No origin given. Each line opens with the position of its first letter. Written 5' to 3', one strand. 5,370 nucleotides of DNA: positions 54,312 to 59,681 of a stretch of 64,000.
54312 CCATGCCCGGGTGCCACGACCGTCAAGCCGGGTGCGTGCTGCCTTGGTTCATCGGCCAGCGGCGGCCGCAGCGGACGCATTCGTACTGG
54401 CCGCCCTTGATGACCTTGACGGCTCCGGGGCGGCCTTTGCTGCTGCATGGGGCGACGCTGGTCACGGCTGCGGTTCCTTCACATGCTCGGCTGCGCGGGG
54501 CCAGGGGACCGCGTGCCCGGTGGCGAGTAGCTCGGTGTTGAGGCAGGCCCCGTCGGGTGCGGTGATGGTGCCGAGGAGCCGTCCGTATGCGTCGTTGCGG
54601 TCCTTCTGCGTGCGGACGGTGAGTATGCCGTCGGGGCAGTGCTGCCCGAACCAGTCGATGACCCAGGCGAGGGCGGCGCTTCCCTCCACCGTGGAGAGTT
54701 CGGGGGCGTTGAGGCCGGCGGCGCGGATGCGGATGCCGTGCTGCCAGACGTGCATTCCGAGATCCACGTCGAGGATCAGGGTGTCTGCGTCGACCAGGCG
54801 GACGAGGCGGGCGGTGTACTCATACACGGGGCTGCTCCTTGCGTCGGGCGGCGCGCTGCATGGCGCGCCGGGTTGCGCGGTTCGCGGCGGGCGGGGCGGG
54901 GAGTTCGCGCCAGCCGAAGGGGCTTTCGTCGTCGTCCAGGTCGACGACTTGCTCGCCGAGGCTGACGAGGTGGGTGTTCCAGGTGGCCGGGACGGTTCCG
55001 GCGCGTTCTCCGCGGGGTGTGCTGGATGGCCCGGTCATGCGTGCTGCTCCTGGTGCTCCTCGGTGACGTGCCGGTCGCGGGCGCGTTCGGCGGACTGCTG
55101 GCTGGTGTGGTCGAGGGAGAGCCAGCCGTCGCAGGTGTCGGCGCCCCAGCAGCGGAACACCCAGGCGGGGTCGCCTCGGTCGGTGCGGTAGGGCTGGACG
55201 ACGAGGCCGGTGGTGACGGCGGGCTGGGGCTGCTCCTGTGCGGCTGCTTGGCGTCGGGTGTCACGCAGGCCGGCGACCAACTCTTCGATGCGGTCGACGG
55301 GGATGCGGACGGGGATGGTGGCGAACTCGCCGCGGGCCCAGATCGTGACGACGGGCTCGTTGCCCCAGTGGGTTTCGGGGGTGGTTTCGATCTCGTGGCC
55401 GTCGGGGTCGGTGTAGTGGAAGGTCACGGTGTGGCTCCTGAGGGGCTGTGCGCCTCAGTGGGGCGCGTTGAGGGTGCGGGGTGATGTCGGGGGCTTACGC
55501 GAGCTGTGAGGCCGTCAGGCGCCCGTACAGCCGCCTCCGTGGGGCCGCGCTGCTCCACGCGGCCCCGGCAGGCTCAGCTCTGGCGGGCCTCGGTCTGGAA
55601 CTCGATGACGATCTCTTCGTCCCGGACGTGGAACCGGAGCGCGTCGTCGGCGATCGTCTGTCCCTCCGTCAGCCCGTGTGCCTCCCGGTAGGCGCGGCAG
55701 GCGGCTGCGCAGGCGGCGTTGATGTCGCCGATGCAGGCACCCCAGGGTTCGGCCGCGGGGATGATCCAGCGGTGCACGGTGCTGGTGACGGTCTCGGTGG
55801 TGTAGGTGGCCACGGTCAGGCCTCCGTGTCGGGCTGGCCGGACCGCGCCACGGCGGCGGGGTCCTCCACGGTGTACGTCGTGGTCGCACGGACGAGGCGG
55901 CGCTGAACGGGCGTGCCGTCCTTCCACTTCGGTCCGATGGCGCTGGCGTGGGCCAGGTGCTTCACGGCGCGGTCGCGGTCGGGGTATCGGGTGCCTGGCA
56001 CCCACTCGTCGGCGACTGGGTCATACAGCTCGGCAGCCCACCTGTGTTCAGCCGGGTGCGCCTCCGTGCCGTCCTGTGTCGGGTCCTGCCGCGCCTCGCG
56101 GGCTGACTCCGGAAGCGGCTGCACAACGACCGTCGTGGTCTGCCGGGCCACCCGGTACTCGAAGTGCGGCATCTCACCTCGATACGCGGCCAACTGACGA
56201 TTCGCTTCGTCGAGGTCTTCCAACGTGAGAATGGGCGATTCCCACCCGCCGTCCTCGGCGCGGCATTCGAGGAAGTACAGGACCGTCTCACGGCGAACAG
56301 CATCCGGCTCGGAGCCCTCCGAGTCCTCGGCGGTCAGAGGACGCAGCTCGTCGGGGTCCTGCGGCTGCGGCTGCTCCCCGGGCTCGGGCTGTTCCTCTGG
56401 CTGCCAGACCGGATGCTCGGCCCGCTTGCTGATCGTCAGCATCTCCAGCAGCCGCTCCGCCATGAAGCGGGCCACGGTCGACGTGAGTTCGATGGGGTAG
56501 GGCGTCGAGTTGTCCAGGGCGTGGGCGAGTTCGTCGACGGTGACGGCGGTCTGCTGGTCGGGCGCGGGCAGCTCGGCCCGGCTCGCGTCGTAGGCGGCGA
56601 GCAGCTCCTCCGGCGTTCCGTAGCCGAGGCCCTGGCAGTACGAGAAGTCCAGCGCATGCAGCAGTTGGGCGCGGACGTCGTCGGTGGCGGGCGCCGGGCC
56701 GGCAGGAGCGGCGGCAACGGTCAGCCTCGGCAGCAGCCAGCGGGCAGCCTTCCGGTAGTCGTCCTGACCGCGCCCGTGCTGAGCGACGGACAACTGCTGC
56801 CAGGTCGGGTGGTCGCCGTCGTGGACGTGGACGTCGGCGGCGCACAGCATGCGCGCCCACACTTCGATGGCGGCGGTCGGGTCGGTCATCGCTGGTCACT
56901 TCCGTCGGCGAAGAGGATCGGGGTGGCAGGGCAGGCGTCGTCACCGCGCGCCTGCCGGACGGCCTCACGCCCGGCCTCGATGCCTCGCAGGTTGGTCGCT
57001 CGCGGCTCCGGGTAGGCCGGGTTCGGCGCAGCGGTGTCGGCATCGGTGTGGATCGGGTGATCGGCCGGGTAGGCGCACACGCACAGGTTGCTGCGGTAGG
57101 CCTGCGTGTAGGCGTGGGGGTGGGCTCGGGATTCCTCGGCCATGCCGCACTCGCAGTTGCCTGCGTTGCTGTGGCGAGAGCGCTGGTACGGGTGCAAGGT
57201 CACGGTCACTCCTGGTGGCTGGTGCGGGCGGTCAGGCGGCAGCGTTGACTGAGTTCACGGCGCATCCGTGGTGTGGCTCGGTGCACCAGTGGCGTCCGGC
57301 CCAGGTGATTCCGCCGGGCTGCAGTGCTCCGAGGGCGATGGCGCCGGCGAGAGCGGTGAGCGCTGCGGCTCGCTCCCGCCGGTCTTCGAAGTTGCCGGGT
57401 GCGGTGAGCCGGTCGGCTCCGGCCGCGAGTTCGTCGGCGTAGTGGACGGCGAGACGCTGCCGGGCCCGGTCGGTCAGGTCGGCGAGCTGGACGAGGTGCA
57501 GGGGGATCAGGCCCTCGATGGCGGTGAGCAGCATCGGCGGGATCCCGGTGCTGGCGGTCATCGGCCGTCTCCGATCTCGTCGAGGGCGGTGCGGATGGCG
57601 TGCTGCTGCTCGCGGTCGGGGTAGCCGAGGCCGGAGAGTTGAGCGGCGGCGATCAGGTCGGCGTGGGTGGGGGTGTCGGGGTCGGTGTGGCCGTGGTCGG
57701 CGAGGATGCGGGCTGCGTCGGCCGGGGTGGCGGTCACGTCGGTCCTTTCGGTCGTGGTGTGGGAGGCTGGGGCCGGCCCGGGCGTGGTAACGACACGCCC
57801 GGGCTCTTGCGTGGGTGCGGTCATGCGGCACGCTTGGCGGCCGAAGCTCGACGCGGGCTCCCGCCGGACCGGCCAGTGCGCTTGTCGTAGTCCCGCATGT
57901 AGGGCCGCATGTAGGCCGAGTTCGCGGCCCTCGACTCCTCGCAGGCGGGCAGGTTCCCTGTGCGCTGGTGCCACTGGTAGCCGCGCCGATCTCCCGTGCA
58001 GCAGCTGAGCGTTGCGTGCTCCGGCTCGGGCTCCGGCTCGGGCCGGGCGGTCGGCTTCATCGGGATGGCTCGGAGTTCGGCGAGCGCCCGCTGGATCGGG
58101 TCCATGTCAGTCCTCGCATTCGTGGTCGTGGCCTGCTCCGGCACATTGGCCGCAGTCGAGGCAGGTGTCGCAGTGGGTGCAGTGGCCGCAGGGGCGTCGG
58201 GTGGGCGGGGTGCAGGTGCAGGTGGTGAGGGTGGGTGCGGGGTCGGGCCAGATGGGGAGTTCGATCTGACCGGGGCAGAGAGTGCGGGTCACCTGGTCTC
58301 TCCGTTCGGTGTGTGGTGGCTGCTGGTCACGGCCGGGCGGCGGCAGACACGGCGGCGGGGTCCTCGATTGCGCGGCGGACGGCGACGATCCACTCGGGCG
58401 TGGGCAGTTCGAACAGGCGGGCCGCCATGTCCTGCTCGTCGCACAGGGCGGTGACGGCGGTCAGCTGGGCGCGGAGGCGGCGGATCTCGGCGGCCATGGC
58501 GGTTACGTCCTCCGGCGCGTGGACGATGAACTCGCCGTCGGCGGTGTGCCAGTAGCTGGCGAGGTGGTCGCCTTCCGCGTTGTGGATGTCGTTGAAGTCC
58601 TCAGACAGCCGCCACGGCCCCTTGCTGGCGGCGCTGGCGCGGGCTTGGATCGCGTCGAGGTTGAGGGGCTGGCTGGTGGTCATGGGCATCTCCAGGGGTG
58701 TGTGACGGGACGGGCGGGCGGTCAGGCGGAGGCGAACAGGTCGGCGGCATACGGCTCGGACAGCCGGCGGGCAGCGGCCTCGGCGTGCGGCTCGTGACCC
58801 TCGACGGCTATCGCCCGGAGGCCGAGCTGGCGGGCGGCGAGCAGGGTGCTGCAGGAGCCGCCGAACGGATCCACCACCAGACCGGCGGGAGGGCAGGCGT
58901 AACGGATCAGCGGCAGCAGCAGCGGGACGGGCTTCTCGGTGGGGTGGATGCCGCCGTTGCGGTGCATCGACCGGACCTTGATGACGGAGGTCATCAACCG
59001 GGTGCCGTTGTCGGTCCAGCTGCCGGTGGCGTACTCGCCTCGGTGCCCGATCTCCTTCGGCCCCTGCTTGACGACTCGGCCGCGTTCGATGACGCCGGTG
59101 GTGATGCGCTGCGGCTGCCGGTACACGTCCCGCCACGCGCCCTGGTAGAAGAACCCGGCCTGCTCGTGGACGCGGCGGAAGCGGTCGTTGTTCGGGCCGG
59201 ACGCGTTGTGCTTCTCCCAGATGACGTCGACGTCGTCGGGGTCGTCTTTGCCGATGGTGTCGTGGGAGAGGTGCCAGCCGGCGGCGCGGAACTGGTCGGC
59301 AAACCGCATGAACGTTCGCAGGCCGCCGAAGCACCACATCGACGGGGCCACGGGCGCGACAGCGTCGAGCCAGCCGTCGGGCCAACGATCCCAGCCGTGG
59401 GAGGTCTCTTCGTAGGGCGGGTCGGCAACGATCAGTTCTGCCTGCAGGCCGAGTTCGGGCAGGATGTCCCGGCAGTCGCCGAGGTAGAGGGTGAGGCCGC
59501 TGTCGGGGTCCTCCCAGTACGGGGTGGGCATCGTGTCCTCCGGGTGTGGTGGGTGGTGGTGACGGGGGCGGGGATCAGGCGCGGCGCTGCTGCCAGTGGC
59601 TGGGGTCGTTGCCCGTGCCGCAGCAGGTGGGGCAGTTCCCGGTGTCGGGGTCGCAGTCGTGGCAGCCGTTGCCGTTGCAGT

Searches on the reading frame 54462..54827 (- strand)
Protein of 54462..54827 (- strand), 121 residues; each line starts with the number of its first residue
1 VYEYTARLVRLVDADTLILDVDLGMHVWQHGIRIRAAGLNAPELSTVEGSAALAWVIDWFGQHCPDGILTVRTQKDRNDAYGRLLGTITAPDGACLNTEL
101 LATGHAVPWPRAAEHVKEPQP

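Call 77: search_protein_families(library=pfam, proteins=[window:54462-54827:-], max_evalue=0.01)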
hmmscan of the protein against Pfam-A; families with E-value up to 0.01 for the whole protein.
window:54462-54827:- (121 aa): 1 family
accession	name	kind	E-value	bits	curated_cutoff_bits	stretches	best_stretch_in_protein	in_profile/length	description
PF00565.23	SNase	-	0.00026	21.9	21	1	70-107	38-75/107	Staphylococcal nuclease homologue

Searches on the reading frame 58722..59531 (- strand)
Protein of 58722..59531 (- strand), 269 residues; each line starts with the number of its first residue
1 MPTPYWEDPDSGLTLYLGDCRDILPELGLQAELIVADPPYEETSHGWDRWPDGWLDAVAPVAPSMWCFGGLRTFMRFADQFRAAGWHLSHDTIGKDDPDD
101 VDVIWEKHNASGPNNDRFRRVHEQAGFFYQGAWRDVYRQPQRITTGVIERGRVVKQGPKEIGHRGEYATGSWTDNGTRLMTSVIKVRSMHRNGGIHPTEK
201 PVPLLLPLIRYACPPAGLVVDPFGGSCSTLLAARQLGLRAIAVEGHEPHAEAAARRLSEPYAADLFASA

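Call 22: search_protein_families(library=pfam, proteins=[window:58722-59531:-], max_evalue=0.01)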
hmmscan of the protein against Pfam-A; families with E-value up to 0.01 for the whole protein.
window:58722-59531:- (269 aa): 1 family
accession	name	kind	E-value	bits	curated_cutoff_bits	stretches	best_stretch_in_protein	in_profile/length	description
PF01555.25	N6_N4_Mtase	-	1.8e-21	77.5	26.7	1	32-254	2-220/221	DNA methylase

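Call 49: search_solved_structures(query=window:58722-59531:-, max_evalue=0.001)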
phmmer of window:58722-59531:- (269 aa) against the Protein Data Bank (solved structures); distinct sequences matched with E-value up to 0.001: 9.
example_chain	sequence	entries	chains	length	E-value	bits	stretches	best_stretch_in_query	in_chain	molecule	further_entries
8urk_A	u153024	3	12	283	1.2e-11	47.6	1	31-258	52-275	Methyltransferase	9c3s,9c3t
9c3u_A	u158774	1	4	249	1.4e-11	47.4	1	31-256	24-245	Methyltransferase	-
6pbd_A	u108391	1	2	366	1.7e-07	33.9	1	194-259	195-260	Modification methylase CcrMI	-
1nw8_A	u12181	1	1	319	1.5e-05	27.5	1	18-245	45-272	MODIFICATION METHYLASE RSRI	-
1eg2_A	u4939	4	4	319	1.6e-05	27.5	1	18-245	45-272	MODIFICATION METHYLASE RSRI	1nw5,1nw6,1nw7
2zie_A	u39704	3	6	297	2.5e-05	26.9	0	196-258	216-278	Putative modification methylase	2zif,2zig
5hek_A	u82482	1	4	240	5.6e-05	25.7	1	195-258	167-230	Adenine specific DNA methyltransferase (DpnA)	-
5hfj_A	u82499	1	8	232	5.8e-05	25.7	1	195-258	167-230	Adenine specific DNA methyltransferase (DpnA)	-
1g60_A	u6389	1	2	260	0.00021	23.9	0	195-244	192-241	Adenine-specific Methyltransferase MboIIA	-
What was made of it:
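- Tried and rejected: Its specificity cannot be inferred (call 49).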

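Call 61: find_related_loci(query=window:58722-59531:-, collection=viral_contigs, flank=3000)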
Query window:58722-59531:- (269 aa) in viral_contigs; peptide patterns used: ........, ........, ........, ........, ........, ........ (x = any residue, [..] = any of these).
91 stretches matched a pattern; 91 encode a relative of the query (tblastn E <= 1e-3); the best 80 are kept; 80 distinct loci.
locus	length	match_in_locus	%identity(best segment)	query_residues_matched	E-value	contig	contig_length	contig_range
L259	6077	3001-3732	60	1-259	2e-97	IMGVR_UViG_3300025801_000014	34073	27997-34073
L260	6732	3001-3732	57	2-258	1e-87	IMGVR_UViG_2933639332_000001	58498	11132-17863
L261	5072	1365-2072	56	10-259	2e-87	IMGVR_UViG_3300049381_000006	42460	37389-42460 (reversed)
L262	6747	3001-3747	55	1-259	7e-83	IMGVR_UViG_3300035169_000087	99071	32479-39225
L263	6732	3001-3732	53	4-259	5e-82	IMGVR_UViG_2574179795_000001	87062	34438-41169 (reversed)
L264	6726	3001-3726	54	1-258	2e-80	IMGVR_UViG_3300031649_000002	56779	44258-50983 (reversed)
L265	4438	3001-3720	55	4-258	8e-81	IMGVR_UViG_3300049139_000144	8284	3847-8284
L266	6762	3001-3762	53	5-259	4e-80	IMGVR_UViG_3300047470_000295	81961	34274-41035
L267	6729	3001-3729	53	1-259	4e-79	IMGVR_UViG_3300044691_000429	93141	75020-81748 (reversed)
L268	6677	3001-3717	54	3-259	8e-79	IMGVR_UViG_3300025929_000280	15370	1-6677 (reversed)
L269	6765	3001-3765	55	4-258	2e-78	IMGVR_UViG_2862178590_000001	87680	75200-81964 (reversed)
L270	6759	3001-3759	51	1-267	2e-78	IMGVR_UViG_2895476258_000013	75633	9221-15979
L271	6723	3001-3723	53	4-258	1e-76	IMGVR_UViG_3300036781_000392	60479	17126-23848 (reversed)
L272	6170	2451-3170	53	4-258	7e-77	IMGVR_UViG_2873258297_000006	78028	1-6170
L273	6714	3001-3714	52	3-257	7e-76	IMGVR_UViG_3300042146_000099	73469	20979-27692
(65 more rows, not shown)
